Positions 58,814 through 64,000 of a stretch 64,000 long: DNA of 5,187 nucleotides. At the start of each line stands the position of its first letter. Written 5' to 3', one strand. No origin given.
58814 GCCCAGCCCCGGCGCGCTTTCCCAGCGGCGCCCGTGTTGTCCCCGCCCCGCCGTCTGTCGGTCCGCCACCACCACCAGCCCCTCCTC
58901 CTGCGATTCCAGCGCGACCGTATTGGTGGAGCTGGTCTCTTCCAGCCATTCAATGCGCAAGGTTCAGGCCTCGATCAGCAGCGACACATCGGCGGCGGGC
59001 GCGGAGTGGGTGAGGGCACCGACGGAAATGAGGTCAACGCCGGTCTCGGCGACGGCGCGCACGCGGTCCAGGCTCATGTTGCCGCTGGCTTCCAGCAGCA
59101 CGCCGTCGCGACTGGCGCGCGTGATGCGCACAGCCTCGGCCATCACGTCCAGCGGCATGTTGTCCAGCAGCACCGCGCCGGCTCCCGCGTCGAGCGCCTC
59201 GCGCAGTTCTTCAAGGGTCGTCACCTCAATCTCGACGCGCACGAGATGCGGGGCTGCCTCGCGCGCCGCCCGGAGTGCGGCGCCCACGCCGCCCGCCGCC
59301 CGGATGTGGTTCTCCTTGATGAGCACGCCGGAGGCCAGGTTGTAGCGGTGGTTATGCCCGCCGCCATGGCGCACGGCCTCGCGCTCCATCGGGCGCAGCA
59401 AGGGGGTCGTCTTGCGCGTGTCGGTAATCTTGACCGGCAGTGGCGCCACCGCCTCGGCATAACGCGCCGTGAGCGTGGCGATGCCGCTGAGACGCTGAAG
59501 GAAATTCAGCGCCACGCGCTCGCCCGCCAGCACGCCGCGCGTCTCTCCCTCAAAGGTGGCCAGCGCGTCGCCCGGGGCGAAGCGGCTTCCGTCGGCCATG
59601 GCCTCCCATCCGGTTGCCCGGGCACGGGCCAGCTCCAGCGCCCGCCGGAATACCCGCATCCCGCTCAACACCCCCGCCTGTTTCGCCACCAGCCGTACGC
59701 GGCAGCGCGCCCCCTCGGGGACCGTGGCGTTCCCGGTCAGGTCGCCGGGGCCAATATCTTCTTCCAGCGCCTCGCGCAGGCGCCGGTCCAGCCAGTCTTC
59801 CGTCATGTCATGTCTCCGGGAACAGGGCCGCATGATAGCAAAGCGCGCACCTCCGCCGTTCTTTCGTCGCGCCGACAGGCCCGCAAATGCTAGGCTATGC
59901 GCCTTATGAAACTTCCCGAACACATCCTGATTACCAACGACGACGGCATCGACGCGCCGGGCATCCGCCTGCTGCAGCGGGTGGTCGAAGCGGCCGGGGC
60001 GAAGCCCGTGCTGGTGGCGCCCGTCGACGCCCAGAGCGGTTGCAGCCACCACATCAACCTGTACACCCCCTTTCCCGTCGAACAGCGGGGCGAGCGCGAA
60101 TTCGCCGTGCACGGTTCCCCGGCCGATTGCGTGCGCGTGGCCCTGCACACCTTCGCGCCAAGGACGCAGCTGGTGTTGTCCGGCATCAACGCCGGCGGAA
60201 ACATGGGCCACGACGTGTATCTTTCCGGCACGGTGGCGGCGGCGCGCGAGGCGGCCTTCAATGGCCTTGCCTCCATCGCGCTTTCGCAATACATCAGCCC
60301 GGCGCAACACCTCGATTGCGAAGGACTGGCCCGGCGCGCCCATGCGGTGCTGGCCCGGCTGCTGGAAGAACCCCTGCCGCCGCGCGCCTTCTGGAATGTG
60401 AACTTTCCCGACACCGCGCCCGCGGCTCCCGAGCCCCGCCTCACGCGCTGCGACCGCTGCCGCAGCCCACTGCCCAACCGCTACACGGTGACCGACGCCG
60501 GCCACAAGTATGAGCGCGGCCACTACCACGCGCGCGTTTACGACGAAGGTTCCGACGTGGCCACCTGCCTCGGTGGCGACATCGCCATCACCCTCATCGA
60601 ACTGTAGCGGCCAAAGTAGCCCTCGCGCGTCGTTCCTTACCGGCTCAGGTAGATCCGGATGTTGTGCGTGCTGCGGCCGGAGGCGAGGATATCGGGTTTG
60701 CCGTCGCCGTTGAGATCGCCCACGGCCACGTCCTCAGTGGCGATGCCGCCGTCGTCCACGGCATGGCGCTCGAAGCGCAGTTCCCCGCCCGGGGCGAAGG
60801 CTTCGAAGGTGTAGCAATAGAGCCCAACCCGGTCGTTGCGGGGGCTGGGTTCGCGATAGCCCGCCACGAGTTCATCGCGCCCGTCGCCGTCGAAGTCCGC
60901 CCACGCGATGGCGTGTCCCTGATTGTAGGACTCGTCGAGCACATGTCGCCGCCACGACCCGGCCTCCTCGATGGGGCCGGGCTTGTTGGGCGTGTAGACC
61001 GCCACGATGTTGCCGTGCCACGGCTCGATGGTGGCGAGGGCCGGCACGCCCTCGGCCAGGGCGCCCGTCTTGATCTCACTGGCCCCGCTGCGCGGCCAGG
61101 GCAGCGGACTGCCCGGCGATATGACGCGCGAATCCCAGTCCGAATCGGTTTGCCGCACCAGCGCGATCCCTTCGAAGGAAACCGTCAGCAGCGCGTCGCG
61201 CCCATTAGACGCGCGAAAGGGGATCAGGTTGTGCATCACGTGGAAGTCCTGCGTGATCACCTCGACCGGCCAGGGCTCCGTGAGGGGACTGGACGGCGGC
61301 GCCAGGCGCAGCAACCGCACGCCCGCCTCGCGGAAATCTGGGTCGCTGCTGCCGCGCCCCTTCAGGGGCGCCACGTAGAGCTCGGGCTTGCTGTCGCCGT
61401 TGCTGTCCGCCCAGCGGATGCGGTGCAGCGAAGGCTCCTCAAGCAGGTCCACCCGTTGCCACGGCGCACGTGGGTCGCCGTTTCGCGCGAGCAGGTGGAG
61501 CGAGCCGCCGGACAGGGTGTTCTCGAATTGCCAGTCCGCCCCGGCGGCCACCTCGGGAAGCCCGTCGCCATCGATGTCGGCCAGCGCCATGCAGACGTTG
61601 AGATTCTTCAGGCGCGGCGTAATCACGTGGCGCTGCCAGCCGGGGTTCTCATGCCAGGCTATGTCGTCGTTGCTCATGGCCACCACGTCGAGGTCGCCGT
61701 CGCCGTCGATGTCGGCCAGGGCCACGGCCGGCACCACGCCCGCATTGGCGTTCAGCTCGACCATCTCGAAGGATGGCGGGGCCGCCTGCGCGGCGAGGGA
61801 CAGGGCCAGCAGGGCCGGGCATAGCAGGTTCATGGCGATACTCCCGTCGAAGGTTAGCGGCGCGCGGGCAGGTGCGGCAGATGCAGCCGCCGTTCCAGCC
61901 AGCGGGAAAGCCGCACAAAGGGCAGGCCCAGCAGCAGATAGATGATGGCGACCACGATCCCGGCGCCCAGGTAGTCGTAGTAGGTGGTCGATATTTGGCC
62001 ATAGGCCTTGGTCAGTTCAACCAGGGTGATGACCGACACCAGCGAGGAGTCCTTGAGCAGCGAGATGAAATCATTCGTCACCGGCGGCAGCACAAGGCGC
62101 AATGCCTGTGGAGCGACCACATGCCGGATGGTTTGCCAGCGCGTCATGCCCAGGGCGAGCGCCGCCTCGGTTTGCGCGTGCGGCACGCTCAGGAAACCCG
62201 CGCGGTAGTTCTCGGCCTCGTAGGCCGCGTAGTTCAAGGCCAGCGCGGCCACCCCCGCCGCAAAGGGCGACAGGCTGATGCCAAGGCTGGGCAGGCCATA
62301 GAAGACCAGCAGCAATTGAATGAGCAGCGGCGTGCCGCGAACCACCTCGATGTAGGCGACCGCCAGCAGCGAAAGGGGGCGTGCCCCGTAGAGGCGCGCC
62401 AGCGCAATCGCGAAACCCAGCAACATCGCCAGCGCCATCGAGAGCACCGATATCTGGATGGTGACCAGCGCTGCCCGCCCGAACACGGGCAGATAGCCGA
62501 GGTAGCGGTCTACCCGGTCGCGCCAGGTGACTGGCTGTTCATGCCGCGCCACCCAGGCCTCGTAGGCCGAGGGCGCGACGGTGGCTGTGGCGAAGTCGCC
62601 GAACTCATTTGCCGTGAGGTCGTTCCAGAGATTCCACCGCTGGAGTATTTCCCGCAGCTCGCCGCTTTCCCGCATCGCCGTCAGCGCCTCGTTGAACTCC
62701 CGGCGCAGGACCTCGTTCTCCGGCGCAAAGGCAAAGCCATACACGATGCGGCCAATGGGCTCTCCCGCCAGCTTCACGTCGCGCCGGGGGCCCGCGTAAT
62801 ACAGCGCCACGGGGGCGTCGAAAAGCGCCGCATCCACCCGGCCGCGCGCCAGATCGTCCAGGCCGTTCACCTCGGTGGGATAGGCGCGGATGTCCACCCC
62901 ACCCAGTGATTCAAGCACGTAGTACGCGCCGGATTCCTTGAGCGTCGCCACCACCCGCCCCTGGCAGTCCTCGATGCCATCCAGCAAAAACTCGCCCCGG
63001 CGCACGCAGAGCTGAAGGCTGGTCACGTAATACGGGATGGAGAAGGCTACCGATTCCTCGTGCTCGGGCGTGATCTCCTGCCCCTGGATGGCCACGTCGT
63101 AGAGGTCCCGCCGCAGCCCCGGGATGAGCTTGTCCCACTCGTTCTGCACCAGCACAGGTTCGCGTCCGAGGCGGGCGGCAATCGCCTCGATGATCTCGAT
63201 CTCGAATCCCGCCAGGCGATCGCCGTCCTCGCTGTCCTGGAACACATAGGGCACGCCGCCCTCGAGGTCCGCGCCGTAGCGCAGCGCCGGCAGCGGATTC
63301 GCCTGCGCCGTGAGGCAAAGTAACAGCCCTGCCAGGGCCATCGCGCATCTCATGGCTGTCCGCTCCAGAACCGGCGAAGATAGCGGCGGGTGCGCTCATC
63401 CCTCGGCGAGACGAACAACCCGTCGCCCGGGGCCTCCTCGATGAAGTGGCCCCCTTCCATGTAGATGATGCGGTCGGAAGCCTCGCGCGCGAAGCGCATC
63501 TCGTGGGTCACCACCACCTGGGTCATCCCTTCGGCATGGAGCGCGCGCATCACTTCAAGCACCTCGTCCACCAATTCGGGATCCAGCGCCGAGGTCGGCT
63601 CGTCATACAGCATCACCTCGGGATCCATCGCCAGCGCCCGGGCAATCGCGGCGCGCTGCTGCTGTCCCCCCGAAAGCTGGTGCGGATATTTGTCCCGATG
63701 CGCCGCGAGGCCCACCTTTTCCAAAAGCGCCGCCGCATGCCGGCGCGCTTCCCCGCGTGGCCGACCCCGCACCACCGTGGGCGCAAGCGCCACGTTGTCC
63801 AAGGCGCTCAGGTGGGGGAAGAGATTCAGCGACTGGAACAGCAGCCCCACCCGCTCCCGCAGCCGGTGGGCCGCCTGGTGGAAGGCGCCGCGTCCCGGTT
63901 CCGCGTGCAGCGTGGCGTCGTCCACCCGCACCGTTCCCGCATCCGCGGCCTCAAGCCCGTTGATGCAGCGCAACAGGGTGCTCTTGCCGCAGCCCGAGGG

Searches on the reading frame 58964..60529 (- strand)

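Call 23: search_protein_families(library=pfam, proteins=[window:58964-60529:-], max_evalue=0.01)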
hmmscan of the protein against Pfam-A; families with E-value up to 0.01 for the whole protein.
window:58964-60529:- (521 aa): 2 families
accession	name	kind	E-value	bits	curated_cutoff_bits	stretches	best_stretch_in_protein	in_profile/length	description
PF01729.25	QRPTase_C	-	1e-55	188.5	23.1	1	350-517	1-168/169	Quinolinate phosphoribosyl transferase, C-terminal domain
PF02749.22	QRPTase_N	-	4.1e-19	69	27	1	263-348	1-82/82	Quinolinate phosphoribosyl transferase, N-terminal domain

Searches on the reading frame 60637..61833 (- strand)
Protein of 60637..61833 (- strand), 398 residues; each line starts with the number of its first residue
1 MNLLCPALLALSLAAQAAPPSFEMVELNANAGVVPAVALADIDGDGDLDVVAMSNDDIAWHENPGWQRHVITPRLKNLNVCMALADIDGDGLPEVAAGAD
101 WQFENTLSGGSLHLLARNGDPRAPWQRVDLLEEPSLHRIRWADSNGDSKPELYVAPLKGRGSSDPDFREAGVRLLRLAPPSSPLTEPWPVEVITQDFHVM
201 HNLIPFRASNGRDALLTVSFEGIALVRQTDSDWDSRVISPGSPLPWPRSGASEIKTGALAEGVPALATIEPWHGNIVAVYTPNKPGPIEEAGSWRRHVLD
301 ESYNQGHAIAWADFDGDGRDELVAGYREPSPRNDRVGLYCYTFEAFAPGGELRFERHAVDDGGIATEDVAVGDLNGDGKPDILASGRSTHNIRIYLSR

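Call 23: search_protein_families(library=pfam, proteins=[window:60637-61833:-], max_evalue=0.01)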
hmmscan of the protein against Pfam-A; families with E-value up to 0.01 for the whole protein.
window:60637-61833:- (398 aa): 6 families
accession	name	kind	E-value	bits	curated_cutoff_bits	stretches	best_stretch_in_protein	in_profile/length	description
PF13517.12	FG-GAP_3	-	1.9e-23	83.2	26.9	5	41-96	1-60/61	FG-GAP-like repeat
PF01839.29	FG-GAP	-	1.8e-21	76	22.1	3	368-384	4-20/37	FG-GAP repeat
PF22301.2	AUDH_beta_propeller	-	2.8e-12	47.2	27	1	109-281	1-177/179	Aldos-2-ulose dehydratase, beta-propeller domain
PF16743.10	PliI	-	8.5e-06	25.9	27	0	361-389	56-82/123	Periplasmic lysozyme inhibitor of I-type lysozyme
PF12256.14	TcdB_toxin_midN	-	0.0014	18.4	24.8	0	36-56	29-50/181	Insecticide toxin TcdB middle/N-terminal region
PF14783.12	BBS2_Mid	-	0.0028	18.2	27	0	308-326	1-19/108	Ciliary BBSome complex subunit 2, middle region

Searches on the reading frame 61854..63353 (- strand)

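Call 23: search_protein_families(library=pfam, proteins=[window:61854-63353:-], max_evalue=0.01)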
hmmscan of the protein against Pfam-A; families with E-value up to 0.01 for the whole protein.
window:61854-63353:- (499 aa): 3 families
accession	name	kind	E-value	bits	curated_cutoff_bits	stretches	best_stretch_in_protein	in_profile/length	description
PF00497.25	SBP_bac_3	-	8.8e-28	97.1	26.4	1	34-240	10-129/132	Bacterial extracellular solute-binding proteins, family 3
PF00528.27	BPD_transp_1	-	1.5e-24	87.2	26.4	1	311-490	3-182/184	Binding-protein-dependent transport system inner membrane component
PF10613.14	Lig_chan-Glu_bd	-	0.00034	21.1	30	0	45-117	26-111/115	Ligated ion channel L-glutamate- and glycine-binding site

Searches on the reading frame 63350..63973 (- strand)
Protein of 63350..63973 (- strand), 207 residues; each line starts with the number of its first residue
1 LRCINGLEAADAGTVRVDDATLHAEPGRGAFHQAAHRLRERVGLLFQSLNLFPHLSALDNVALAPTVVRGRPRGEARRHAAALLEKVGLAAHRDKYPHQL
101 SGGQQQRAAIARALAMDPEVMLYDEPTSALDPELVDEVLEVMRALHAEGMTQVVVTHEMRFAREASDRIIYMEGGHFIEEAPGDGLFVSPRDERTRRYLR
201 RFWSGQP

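Call 23: search_protein_families(library=pfam, proteins=[window:63350-63973:-], max_evalue=0.01)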
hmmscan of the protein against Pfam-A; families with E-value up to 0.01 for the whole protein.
window:63350-63973:- (207 aa): 3 families
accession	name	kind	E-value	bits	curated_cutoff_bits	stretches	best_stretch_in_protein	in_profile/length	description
PF00005.33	ABC_tran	-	3.6e-22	79.9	25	1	2-128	29-137/137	ABC transporter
PF13304.12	AAA_21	-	1.2e-06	29.3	27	1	57-156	172-296/304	AAA domain, putative AbiEii toxin, Type IV TA system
PF02463.25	SMC_N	-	0.0015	18.4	40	1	92-169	135-208/220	RecF/RecN/SMC N terminal domain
